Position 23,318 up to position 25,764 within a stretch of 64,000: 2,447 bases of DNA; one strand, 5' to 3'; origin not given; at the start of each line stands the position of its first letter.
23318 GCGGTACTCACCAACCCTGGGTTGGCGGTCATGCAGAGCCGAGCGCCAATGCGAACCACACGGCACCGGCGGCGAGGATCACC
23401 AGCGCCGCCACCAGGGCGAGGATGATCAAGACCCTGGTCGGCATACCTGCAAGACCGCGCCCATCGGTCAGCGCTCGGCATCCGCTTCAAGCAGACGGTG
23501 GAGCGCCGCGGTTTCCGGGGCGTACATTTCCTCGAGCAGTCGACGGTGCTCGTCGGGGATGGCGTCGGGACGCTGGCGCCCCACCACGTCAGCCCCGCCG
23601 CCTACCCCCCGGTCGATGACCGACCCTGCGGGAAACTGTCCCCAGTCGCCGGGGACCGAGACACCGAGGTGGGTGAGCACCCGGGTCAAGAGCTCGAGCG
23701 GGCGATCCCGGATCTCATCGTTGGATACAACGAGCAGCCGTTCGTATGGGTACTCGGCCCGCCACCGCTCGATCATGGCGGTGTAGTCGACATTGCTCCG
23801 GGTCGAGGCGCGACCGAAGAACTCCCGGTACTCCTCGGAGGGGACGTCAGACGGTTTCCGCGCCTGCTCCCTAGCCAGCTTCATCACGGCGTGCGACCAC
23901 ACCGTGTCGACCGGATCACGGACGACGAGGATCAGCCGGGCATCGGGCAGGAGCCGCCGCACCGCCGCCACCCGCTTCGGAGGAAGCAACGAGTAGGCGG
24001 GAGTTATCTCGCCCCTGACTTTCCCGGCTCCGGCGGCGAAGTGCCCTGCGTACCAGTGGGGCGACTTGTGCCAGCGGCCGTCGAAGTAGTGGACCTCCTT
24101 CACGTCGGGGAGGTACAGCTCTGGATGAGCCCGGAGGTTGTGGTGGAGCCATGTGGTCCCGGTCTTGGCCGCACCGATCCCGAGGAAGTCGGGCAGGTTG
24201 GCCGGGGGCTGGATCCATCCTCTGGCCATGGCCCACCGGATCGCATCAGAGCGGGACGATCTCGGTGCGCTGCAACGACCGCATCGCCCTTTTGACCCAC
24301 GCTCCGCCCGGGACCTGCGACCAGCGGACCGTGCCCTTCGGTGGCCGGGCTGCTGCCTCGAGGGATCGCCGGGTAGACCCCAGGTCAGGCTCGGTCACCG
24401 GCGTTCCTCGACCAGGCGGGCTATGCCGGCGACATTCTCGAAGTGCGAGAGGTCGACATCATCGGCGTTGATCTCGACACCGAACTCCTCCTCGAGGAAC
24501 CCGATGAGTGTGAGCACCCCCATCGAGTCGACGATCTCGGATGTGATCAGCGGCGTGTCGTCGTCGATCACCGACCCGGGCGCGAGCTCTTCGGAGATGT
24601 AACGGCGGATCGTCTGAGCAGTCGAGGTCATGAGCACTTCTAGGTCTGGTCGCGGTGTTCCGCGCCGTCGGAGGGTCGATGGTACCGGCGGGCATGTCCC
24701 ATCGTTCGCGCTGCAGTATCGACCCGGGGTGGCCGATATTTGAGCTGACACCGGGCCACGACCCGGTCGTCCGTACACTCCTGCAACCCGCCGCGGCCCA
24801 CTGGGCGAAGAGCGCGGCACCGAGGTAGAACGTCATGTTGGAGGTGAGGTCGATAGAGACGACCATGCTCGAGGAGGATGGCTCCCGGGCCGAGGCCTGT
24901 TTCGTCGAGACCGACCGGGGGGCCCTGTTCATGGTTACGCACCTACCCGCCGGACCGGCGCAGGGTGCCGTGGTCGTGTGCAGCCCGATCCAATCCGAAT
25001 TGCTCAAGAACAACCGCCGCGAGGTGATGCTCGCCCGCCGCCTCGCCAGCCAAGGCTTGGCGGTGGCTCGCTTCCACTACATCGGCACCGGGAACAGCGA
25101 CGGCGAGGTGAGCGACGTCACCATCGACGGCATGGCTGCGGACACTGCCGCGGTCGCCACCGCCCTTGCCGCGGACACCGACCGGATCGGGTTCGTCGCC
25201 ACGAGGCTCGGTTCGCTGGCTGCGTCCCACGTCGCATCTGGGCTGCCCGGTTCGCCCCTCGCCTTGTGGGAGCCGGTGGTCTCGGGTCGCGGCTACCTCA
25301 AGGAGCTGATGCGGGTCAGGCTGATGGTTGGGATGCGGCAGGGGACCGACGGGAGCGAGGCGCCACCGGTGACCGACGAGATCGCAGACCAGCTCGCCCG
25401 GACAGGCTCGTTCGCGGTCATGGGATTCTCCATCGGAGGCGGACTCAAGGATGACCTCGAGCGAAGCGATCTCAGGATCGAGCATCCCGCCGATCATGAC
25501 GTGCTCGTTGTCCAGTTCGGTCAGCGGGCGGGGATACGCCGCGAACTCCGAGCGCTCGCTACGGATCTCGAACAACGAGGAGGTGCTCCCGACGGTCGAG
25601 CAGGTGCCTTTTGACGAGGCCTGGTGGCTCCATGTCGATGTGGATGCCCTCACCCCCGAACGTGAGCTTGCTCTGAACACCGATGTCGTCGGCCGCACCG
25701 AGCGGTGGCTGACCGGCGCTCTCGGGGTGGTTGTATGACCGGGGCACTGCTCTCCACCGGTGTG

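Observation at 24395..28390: Carrier protein plus tandemly duplicated Arg-elbow / Cys-elbow alpha/beta-fold pairs next to a sulfotransferase in a Gram-positive-type glycan locus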

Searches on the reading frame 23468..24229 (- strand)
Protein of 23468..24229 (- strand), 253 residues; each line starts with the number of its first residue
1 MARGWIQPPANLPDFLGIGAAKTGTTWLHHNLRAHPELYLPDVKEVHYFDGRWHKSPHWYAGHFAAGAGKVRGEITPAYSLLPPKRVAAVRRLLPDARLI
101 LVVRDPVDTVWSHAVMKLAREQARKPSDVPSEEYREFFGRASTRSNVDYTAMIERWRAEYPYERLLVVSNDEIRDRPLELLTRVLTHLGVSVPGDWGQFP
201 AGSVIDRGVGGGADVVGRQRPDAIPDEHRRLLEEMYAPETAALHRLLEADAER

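Call 3: search_protein_families(library=ncbifam, proteins=[window:23468-24229:-], max_evalue=0.01)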
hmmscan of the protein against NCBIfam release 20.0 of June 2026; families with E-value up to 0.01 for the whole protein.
window:23468-24229:- (253 aa): 0 families

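Call 4: search_protein_families(library=pfam, proteins=[window:23468-24229:-], max_evalue=0.01)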
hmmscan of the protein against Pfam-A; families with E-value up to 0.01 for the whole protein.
window:23468-24229:- (253 aa): 2 families
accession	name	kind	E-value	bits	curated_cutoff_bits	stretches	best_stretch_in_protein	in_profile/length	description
PF13469.12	Sulfotransfer_3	-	2e-17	64.6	27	1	85-192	113-214/216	Sulfotransferase family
PF00685.33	Sulfotransfer_1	-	1.4e-11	44.7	22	1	13-191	2-182/255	Sulfotransferase domain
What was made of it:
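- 23468..24229 (-): Sulfotransferase core (ATG at 24229). In relatives the gene starts at a GTG overlapping the carrier-protein stop (24398-24396). In the window that N-terminal extension is out of frame because of a 1-nt insertion near 24252. Pfam PF13469 at 64.6 bits and PF00685 at 44.7 bits (call 4).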

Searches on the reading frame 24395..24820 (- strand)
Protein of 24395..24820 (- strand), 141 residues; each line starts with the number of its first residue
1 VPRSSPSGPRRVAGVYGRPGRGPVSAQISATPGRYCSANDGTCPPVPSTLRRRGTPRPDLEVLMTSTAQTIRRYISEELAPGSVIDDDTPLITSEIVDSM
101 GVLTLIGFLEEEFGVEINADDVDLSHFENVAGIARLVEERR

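Call 3: search_protein_families(library=ncbifam, proteins=[window:24395-24820:-], max_evalue=0.01)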
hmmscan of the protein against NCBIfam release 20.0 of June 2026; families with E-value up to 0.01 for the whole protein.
window:24395-24820:- (141 aa): 8 families
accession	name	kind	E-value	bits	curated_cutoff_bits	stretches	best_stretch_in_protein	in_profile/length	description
NF052616.1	ACP_for_OlsHI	equivalog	1.1e-14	54.5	130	1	64-140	1-80/83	ornithine lipid biosynthesis acyl carrier protein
NF058660.1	cispen_ACP_AmcB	equivalog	1.3e-07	31.7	80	1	69-140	4-78/80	cispentacin biosynthesis acyl carrier protein AmcB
NF005798.0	PRK07639.1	equivalog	0.00015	22.2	100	1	96-140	37-81/91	petrobactin biosynthesis protein AsbD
NF006031.0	PRK08172.1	equivalog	0.0014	19.3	76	1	84-139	23-76/82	acyl carrier protein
NF003464.0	PRK05087.1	equivalog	0.0016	18.4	68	1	88-139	25-76/78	D-alanine--poly(phosphoribitol) ligase subunit DltC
NF002148.0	PRK00982.1-2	subfamily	0.0017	18.1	71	1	91-139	30-76/79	acyl carrier protein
NF002150.0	PRK00982.1-4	subfamily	0.0025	18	66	1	70-139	9-77/80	acyl carrier protein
TIGR00517.1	acyl_carrier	equivalog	0.0098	15.8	70.45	0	96-140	34-76/77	acyl carrier protein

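Call 4: search_protein_families(library=pfam, proteins=[window:24395-24820:-], max_evalue=0.01)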
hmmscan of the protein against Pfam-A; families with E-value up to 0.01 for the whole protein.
window:24395-24820:- (141 aa): 1 family
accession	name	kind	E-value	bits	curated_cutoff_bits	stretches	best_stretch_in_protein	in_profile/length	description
PF00550.31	PP-binding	-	1.7e-07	31.9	20.8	1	69-136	1-66/67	Phosphopantetheine attachment site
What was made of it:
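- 24395..24631 (-): Carrier protein, 78 aa, with the phosphopantetheine serine in EIVDSMG. PF00550 at 31.9 bits (call 4).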

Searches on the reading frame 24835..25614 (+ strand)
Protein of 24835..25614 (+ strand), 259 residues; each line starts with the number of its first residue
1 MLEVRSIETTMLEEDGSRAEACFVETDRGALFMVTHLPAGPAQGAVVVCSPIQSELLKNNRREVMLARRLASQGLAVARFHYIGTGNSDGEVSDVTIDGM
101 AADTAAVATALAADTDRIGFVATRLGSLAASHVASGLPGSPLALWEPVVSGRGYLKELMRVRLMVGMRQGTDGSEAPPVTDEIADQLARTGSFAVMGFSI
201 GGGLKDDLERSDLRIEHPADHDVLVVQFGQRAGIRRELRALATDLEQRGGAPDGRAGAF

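Call 3: search_protein_families(library=ncbifam, proteins=[window:24835-25614:+], max_evalue=0.01)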
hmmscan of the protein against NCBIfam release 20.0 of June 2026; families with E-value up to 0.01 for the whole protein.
window:24835-25614:+ (259 aa): 2 families
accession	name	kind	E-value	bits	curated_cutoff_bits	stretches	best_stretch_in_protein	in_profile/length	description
TIGR03101.1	hydr2_PEP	hypoth_equivalog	5.4e-26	91.7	202.75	1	21-231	2-212/266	hydrolase 2, exosortase A system-associated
TIGR03100.1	hydr1_PEP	hypoth_equivalog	1.3e-08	34.5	168.45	1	30-115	13-96/274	hydrolase 1, exosortase A system-associated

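Call 4: search_protein_families(library=pfam, proteins=[window:24835-25614:+], max_evalue=0.01)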
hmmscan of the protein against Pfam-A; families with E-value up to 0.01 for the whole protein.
window:24835-25614:+ (259 aa): 0 families
